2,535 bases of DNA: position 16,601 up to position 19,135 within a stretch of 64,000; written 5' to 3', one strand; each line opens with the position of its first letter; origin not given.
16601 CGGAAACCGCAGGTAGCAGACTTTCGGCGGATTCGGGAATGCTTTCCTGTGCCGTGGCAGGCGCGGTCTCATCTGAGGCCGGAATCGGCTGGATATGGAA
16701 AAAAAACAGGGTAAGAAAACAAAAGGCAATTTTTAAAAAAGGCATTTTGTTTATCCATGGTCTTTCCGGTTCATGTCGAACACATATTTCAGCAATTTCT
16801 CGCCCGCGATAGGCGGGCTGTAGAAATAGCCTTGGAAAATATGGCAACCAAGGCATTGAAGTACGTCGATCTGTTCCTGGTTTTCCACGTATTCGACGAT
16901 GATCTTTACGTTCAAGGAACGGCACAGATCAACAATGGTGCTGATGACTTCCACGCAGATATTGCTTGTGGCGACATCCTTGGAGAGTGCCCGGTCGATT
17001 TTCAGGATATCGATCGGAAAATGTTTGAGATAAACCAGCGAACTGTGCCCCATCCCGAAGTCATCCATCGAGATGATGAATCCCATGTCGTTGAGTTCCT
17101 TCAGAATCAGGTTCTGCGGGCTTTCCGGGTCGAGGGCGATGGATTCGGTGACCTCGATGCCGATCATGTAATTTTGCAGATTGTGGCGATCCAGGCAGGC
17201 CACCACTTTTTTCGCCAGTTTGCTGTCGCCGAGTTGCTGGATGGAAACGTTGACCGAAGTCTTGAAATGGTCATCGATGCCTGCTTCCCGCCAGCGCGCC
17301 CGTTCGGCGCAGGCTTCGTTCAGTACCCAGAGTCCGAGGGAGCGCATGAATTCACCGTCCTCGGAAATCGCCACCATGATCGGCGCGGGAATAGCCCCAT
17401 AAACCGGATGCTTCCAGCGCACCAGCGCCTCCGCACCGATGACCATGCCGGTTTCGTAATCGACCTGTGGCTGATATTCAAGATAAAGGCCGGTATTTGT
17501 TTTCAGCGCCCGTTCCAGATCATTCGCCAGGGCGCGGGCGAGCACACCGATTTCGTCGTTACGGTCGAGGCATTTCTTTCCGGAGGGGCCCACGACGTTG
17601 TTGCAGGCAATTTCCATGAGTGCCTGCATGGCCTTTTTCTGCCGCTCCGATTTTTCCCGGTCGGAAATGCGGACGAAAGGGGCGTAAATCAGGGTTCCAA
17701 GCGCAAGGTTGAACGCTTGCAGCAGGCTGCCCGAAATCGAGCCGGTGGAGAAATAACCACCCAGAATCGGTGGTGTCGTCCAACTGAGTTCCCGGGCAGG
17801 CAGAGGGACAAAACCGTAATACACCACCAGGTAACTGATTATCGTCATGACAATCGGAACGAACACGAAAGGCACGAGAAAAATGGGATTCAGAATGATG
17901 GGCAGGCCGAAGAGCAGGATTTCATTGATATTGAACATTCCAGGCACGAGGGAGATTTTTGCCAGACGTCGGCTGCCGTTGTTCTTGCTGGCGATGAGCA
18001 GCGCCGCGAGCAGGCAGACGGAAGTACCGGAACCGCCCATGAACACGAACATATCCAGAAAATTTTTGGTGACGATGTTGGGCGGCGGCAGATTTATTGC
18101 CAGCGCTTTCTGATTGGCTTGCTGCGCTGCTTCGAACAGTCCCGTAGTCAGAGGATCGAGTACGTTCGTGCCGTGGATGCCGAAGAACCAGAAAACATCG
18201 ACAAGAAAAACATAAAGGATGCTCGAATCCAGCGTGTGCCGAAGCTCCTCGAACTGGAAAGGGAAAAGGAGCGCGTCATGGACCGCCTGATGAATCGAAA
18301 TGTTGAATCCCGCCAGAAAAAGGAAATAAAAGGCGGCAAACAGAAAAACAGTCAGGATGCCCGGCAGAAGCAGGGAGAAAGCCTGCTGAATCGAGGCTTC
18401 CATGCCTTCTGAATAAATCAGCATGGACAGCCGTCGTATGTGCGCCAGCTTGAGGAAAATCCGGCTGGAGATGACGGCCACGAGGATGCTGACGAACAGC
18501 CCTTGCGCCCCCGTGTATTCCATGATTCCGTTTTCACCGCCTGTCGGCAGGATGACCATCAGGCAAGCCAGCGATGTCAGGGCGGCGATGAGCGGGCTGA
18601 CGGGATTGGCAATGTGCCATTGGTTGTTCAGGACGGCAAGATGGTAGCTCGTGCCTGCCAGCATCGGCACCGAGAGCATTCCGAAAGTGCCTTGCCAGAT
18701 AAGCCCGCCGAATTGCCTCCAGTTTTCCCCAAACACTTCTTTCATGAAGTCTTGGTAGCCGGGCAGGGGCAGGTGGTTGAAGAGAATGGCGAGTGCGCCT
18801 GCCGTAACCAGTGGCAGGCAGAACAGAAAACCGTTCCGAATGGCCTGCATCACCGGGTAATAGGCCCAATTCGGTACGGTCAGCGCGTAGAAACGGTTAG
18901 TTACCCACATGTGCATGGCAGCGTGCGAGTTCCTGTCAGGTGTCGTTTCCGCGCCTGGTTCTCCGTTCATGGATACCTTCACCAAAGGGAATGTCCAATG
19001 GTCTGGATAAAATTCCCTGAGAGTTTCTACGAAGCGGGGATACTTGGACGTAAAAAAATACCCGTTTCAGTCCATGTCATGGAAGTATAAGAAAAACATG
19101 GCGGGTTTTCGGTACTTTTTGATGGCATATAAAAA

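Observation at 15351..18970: Candidate chito-oligosaccharide-sensing c-di-GMP module: EIIC-EAL receptor co-transcribed with a chitoporin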

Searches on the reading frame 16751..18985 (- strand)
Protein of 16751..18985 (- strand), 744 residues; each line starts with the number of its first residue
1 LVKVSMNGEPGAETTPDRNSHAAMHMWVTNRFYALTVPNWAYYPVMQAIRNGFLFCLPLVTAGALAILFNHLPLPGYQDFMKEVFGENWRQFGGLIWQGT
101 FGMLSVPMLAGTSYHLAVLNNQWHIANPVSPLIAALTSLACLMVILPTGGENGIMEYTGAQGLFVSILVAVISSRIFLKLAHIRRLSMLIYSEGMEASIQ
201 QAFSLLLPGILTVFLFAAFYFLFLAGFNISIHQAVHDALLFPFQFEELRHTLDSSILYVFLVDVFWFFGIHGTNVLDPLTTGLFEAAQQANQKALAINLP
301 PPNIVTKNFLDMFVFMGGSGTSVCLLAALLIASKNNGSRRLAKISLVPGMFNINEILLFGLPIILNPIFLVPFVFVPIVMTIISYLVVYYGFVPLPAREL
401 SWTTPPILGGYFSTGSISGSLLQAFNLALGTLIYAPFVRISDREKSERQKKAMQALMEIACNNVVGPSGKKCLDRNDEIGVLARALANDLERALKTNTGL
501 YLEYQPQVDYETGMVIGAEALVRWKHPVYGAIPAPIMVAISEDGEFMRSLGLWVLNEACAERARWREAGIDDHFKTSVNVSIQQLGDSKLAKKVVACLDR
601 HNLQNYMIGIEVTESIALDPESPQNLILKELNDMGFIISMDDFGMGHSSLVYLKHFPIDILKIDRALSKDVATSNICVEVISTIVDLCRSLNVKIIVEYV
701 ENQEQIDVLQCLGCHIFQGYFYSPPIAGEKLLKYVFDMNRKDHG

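Call 3: search_protein_families(library=pfam, proteins=[window:16751-18985:-], max_evalue=0.01)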
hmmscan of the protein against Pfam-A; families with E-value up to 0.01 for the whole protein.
window:16751-18985:- (744 aa): 2 families
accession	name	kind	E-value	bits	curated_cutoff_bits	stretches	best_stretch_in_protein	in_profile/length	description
PF00563.25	EAL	-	2.3e-59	201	31.3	1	488-725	2-236/236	EAL domain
PF02378.23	PTS_EIIC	-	4.6e-27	95.4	30.7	1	50-377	1-319/319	Phosphotransferase system, EIIC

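Call 4: search_protein_families(library=ncbifam, proteins=[window:16751-18985:-], max_evalue=0.01)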
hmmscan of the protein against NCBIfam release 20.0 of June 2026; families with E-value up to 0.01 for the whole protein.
window:16751-18985:- (744 aa): 19 families
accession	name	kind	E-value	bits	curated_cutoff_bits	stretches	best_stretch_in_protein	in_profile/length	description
TIGR00359.1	cello_pts_IIC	equivalog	2e-83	280.8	434.45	1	45-450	13-423/424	PTS cellobiose transporter subunit IIC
TIGR00410.1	lacE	subfamily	2e-83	280.8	236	1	45-450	13-423/424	PTS system, lactose/cellobiose family IIC component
NF052458.1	PhdiestGepA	equivalog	4.9e-53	180.5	1200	1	501-727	606-833/840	phosphodiesterase GepA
NF045675.1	PhdiestaseDibA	equivalog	8.3e-52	176.4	980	1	486-731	378-621/623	phosphodiesterase DibA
NF008467.0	PRK11359.1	equivalog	8.8e-52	176.1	857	1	486-734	545-791/800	oxygen-sensing cyclic-di-GMP phosphodiesterase DosP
NF007474.0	PRK10060.1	equivalog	9.3e-49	166.2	782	1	487-737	410-656/663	cyclic di-GMP phosphodiesterase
NF007634.0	PRK10297.1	equivalog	1.6e-47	162.2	760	1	46-451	25-440/452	PTS N,N'-diacetylchitobiose transporter subunit IIC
NF053781.1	cdiGMPphdstlr2612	equivalog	1.4e-46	158.8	1600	1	485-731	1015-1261/1268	Tlr1612 family c-di-GMP phosphodiesterase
NF008807.1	PRK11829.1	equivalog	6.9e-46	156.6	733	1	487-730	417-657/670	biofilm formation regulator HmsP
NF007157.0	PRK09592.1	equivalog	1.8e-44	152.3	503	1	157-449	164-444/451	PTS cellobiose transporter subunit IIC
NF007839.0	PRK10551.1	equivalog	3e-44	151.5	461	1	492-737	270-512/518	cyclic di-GMP phosphodiesterase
TIGR00394.1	lac_pts_IIC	equivalog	3.9e-40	138.3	614.4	1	46-444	14-405/412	lactose-specific PTS transporter subunit EIIC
NF052596.1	RR_EAL_PvrR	equivalog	3e-37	128.2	580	1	487-734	144-388/398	response regulator cyclic di-GMP phosphodiesterase PvrR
NF052265.1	EAL_dom_RimA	equivalog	1.5e-23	83.3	430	1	501-726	18-234/248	S6 modification regulatory phosphodiesterase RimA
NF007298.0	PRK09776.1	equivalog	7.8e-20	70.4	1135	1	542-727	916-1098/1111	diguanylate cyclase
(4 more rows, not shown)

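Call 6: find_homologous_proteins(query=window:16751-18985:-, region=1-744)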
Query window:16751-18985:-, residues 1-744 (744 aa): 2646 proteins with E <= 0.001 among 8000 candidates; the best 120 are listed.
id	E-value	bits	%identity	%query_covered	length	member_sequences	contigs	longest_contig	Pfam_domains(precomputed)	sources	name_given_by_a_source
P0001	0.0e+0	1634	100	97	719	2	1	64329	PF02378.24,PF00563.26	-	-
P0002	0.0e+0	1453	87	97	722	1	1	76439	PF02378.24,PF00563.26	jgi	jgi:lactose/cellobiose-specific phosphotransferase system IIC component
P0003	0.0e+0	1448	86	99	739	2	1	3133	PF02378.24,PF00563.26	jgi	jgi:lactose/cellobiose-specific phosphotransferase system IIC component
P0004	0.0e+0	1427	83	99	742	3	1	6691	PF02378.24,PF00563.26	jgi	jgi:lactose/cellobiose-specific phosphotransferase system IIC component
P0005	0.0e+0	1396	83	99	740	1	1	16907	PF02378.24,PF00563.26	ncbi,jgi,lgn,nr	ncbi:MAG: EAL domain-containing protein [Azoarcus sp.]|jgi:lactose/cellobiose-specific phosphotransf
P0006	0.0e+0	1387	81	99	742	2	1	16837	PF02378.24,PF00563.26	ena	-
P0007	0.0e+0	1387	84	96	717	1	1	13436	PF02378.24,PF00563.26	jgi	jgi:lactose/cellobiose-specific phosphotransferase system IIC component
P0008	0.0e+0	1385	81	99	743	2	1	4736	PF02378.24,PF00563.26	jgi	-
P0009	0.0e+0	1377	80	99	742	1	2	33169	PF02378.24,PF00563.26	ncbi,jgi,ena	-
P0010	0.0e+0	1362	80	99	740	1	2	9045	PF02378.24,PF00563.26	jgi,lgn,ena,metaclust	metaclust:\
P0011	0.0e+0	1352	81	97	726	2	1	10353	PF02378.24,PF00563.26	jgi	jgi:lactose/cellobiose-specific phosphotransferase system IIC component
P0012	0.0e+0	1312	77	98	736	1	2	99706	PF02378.24,PF00563.26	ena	-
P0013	0.0e+0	1295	79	96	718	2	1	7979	PF02378.24,PF00563.26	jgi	-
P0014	0.0e+0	1244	74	99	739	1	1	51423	PF02378.24,PF00563.26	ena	-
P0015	0.0e+0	1243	84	89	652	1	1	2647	PF02378.24,PF00563.26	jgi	jgi:lactose/cellobiose-specific phosphotransferase system IIC component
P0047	5.7e-286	969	60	96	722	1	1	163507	PF02378.24,PF00563.26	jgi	-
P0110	5.7e-182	625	43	94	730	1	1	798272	PF02378.24,PF00563.26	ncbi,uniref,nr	ncbi:PTS system protein [uncultured delta proteobacterium]|uniref:PTS system protein n=1 Tax=uncultu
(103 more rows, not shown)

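Call 7: find_encoding_contigs(protein=P0012, flank=6000, max_places=2)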
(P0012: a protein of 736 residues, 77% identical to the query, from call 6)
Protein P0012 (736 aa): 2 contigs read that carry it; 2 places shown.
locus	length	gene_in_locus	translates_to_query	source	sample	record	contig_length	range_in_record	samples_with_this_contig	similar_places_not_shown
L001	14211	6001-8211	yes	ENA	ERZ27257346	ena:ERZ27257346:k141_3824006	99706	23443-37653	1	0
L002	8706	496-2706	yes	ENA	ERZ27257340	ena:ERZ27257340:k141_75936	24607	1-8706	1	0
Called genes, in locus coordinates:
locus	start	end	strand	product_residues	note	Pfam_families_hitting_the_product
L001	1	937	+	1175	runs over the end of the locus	PF04257:RecC_N, PF27451:RecC_4th, PF17946:RecC_C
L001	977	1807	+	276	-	PF00248:Aldo_ket_red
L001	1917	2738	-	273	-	PF09992:NAGPA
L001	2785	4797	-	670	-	PF00456:Transketolase_N, PF13292:DXP_synthase_N (faint), PF02779:Transket_pyr, PF02780:Transketolase_C, PF22613:Transketolase_C_1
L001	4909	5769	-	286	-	PF00459:Inositol_P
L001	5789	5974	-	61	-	-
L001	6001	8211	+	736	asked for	PF02378:PTS_EIIC, PF00563:EAL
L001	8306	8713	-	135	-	PF23296:DUF7079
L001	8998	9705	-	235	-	-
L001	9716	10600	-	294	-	-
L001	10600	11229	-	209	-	PF05488:PAAR_motif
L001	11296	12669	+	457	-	-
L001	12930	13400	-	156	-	PF05638:T6SS_HCP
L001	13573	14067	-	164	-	PF02464:CinA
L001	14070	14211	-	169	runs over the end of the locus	PF04608:PgpA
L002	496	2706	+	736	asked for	PF02378:PTS_EIIC, PF00563:EAL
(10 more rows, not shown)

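Call 8: find_encoding_contigs(protein=P0047, flank=6000, max_places=2)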
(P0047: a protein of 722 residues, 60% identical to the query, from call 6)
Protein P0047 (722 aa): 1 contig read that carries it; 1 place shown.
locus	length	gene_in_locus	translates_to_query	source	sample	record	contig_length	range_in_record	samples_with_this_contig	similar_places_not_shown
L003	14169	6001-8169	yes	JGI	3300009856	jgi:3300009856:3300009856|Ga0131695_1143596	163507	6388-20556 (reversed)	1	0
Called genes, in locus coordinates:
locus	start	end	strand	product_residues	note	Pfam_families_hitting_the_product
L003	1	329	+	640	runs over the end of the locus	PF00005:ABC_tran, PF02463:SMC_N (faint), PF03193:RsgA_GTPase (faint), PF13175:AAA_15 (faint), PF13191:AAA_16 (faint), PF12848:ABC_tran_Xtn, PF00005:ABC_tran, PF16326:ABC_tran_CTD, +6 more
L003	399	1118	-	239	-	PF00440:TetR_N, PF16859:TetR_C_11, PF14246:TetR_C_7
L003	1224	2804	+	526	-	PF02321:OEP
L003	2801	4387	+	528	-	PF07690:MFS_1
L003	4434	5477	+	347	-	PF25917:BSH_RND, PF25973:BSH_CzcB (weak), PF25919:BSH_CusB (faint), PF25881:HH_YBHG (weak), PF25954:Beta-barrel_RND_2 (weak)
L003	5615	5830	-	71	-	-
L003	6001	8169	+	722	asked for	PF02378:PTS_EIIC, PF00563:EAL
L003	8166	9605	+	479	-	PF03573:OprD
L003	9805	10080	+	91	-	PF03869:Arc (weak), PF05534:HicB (weak)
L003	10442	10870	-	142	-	-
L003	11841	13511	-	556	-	-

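Call 9: find_encoding_contigs(protein=P0110, flank=6000, max_places=2)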
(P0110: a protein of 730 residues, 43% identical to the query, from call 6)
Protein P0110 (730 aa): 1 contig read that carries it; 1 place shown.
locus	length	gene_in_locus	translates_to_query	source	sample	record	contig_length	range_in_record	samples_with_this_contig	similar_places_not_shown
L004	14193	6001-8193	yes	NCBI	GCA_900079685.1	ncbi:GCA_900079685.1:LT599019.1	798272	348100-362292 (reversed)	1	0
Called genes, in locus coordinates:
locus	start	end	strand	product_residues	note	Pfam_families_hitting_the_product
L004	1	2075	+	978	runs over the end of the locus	PF02743:dCache_1 (weak), PF00672:HAMP (weak), PF00512:HisKA, PF02518:HATPase_c, PF00072:Response_reg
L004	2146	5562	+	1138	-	PF02743:dCache_1, PF00672:HAMP, PF00512:HisKA, PF02518:HATPase_c, PF00072:Response_reg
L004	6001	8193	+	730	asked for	PF02378:PTS_EIIC, PF00563:EAL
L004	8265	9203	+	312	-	-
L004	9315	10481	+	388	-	PF01207:Dus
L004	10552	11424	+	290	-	PF02401:LYTB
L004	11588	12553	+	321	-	PF01584:CheW, PF00072:Response_reg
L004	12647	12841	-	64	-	-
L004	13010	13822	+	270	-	-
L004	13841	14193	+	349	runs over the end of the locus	PF01368:DHH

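Call 11: find_related_loci(query=A1, collection=genome_contigs, flank=6000)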
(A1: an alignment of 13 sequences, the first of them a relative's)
Query A1 (719 aa) in genome_contigs; peptide patterns used: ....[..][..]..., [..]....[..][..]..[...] (x = any residue, [..] = any of these).
600 stretches matched a pattern (row limit reached: there are more); 588 encode a relative of the query (tblastn E <= 1e-3); the best 80 are kept; 80 distinct loci.
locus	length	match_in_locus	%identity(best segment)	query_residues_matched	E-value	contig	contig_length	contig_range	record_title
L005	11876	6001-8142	84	3-716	0e+0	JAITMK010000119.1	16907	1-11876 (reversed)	MAG: Azoarcus sp. isolate Pmx449_bin12 k119_2265012, whole genome shotgun sequence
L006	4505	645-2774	75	6-714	0e+0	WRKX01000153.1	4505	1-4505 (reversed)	MAG: Betaproteobacteria bacterium isolate Th196P3bin129 Ga0099364_10056810, whole genome shotgun sequence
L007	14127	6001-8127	67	5-714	0e+0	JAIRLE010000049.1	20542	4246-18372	MAG: Zoogloeaceae bacterium isolate Cc175_bin34 k119_1953678, whole genome shotgun sequence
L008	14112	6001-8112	63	13-716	0e+0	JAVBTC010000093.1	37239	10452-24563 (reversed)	MAG: Rhodocyclaceae bacterium isolate EPI_MAG_00240 c_000002029494, whole genome shotgun sequence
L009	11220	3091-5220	60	5-714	0e+0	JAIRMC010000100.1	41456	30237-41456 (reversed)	MAG: Azoarcus sp. isolate Cc175_bin81 k119_2845157, whole genome shotgun sequence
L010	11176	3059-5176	58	3-709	0e+0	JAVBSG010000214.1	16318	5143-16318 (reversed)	MAG: Propionivibrio sp. isolate EPI_MAG_00217 c_000011091179, whole genome shotgun sequence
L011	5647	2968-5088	59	5-714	0e+0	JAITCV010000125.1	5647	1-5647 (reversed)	MAG: Azoarcus sp. isolate Nm470_bin107 k119_2085856, whole genome shotgun sequence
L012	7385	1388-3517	58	5-714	0e+0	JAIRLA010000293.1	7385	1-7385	MAG: Azoarcus sp. isolate Cc175_bin28 k119_342197, whole genome shotgun sequence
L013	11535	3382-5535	58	2-715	0e+0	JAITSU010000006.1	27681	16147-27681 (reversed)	MAG: Zoogloeaceae bacterium isolate Rs511_bin19 k119_2839, whole genome shotgun sequence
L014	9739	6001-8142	65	5-719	0e+0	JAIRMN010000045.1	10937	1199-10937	MAG: Zoogloeaceae bacterium isolate Cd354_bin109 k119_810256, whole genome shotgun sequence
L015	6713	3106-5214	43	5-712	0e+0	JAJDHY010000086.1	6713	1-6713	Desulfovibrio sp. OttesenSCG-928-I05 AH-928-I05_NODE_86, whole genome shotgun sequence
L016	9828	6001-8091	43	9-714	0e+0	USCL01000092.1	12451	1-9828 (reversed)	uncultured Desulfovibrio sp. isolate UMGS1582 genome assembly, contig: NODE_2402_length_12451_cov_2.881091, whole genome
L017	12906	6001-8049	43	19-705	0e+0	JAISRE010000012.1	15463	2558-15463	MAG: Synergistaceae bacterium isolate Kf353_bin45 k119_5333833, whole genome shotgun sequence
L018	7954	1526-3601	42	19-716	3e-178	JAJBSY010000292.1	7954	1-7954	MAG: Deltaproteobacteria bacterium isolate U_126738 U_126738=NODE_1175_length_7954_cov_6.674009, whole genome shotgun se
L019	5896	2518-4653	41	3-715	1e-176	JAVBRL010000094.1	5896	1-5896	MAG: Synergistaceae bacterium isolate EPI_MAG_00194 c_000013714269, whole genome shotgun sequence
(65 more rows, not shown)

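Call 12: search_solved_structures(query=window:16751-18985:-, show_alignments=2, max_evalue=1e-10)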
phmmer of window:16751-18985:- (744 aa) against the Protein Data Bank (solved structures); distinct sequences matched with E-value up to 1e-10: 36.
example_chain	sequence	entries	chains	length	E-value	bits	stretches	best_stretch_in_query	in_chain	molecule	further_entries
3qnq_A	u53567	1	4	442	8.2e-66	226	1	46-451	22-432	PTS system, cellobiose-specific IIC component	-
8arv_A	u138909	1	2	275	5.7e-48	167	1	485-737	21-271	Bifunctional diguanylate cyclase/phosphodiesterase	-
5m1t_A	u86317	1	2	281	5.6e-47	163.7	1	486-734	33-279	MucR Phosphodiesterase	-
4rni_A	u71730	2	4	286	1.9e-45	158.7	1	485-731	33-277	Motility regulator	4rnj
4rnh_A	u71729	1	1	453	1e-44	156.2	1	485-731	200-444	Motility regulator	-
4rnf_A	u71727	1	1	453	2.5e-43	151.7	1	485-731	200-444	Motility regulator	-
5m3c_A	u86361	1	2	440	2.8e-43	151.5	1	484-730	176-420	Diguanylate cyclase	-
4hu3_A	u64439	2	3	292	1e-40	143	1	489-731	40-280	Oxygen sensor protein DosP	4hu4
9cmf_A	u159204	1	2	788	1.2e-39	139.5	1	490-731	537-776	Oxygen sensor protein DosP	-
9clo_A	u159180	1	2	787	1.2e-39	139.5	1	490-731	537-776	Oxygen sensor protein DosP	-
9bgv_A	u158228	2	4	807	1.3e-39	139.4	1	490-731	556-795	Oxygen sensor protein DosP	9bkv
9cdr_A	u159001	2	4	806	1.3e-39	139.4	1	490-731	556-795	Oxygen sensor protein DosP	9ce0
5yrp_A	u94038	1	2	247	1.9e-39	138.9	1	499-731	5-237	Sensory box/response regulator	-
2r6o_A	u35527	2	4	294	5.7e-36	127.4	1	488-731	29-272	Putative diguanylate cyclase/phosphodiesterase (GGDEF & EAL domains) | PUTATIVE DIGUANYLATE CYCLASE/PHOSPHODIESTERASE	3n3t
4hjf_A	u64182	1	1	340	8.1e-36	126.8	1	463-733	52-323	GGDEF family protein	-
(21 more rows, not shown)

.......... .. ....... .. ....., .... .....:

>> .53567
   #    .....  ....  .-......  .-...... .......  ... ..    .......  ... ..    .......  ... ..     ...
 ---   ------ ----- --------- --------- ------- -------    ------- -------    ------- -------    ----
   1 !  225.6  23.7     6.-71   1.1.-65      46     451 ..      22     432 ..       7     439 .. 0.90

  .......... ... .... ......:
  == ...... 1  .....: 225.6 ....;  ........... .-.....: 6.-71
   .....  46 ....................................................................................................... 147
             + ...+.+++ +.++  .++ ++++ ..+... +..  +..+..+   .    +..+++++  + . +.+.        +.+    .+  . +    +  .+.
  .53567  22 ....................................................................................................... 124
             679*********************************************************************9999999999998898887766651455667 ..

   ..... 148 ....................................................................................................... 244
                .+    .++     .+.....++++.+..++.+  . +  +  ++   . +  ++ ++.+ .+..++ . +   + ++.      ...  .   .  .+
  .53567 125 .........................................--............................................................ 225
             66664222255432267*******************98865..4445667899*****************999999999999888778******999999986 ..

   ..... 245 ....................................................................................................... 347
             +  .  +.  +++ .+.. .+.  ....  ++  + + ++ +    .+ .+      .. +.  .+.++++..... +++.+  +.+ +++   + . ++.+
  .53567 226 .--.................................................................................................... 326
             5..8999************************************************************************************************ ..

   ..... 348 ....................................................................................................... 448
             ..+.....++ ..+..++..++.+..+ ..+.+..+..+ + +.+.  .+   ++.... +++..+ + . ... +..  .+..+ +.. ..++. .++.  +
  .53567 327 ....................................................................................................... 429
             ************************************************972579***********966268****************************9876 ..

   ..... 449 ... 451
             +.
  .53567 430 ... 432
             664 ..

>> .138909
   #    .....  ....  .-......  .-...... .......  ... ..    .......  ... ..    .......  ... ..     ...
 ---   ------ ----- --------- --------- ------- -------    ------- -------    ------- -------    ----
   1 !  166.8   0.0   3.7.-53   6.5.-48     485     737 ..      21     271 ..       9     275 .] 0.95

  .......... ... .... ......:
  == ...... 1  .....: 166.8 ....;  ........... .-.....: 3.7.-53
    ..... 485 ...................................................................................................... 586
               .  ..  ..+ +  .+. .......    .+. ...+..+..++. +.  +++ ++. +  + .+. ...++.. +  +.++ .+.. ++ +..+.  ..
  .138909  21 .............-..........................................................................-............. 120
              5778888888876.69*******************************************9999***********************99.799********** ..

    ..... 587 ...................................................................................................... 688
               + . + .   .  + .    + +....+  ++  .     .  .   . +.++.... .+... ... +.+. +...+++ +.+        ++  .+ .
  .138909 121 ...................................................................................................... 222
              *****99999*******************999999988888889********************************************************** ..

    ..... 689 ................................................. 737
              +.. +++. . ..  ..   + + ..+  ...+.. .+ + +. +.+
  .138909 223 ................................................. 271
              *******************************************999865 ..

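Call 72: predict_structure(alignment_id=A2)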
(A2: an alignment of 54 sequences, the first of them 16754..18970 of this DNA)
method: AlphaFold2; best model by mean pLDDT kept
length: 739 residues; sequences in the alignment: 54
mean_pLDDT: 84.5   pTM: 0.75
mean pLDDT of the five models: 84.5, 84.1, 82.8, 82.0, 80.4
residues with pLDDT >= 90: 308; 70-90: 334; 50-70: 83; < 50: 14
segments of 3 or more residues with pLDDT < 50: 1-12
pLDDT, mean of each block of 10 residues (from residue 1): 35 60 67 70 84 85 82 91 90 88 93 87 90 94 73 81 93 92 74 83 95 91 80 74 69 87 70 76 85 86 87 79 90 83 75 61 87 93 91 79 88 93 94 88 88 81 76 86 94 94 93 95 90 90 94 97 94 89 92 96 84 69 91 81 60 86 89 90 90 92 94 92 96 73
secondary structure, 60 per line:
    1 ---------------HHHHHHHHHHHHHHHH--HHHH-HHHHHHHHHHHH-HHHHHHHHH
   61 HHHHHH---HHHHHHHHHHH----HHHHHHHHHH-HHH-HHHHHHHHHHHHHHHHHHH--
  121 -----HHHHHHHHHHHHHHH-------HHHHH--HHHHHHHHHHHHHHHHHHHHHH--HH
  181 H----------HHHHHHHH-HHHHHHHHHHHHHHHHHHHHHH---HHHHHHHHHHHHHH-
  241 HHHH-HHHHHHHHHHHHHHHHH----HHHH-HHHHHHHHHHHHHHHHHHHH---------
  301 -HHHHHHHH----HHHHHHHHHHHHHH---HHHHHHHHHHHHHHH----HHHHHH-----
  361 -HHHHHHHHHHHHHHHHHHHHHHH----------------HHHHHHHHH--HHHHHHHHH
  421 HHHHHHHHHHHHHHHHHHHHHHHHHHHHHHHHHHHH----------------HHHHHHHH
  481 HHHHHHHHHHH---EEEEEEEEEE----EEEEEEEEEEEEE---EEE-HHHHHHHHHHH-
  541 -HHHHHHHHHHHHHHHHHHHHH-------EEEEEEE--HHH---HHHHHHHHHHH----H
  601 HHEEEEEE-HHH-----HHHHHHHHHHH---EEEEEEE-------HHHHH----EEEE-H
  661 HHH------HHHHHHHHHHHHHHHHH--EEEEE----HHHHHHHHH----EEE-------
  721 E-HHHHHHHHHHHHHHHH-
elements in order (helices of 4 or more, strands of 3 or more residues): H16-31 H34-37 H39-50 H52-66 H70-80 H85-94 H100-118 H126-140 H148-152 H155-176 H192-199 H201-222 H226-239 H241-244 H246-262 H267-270 H272-291 H302-309 H314-327 H331-345 H350-355 H362-384 H401-409 H412-456 H473-491 E495-504 E509-521 E525-527 H529-539 H542-562 E570-576 H585-595 E603-608 H618-628 E632-638 H646-650 E655-658 H660-663 H670-686 E689-693 H698-706 E711-713 H723-738
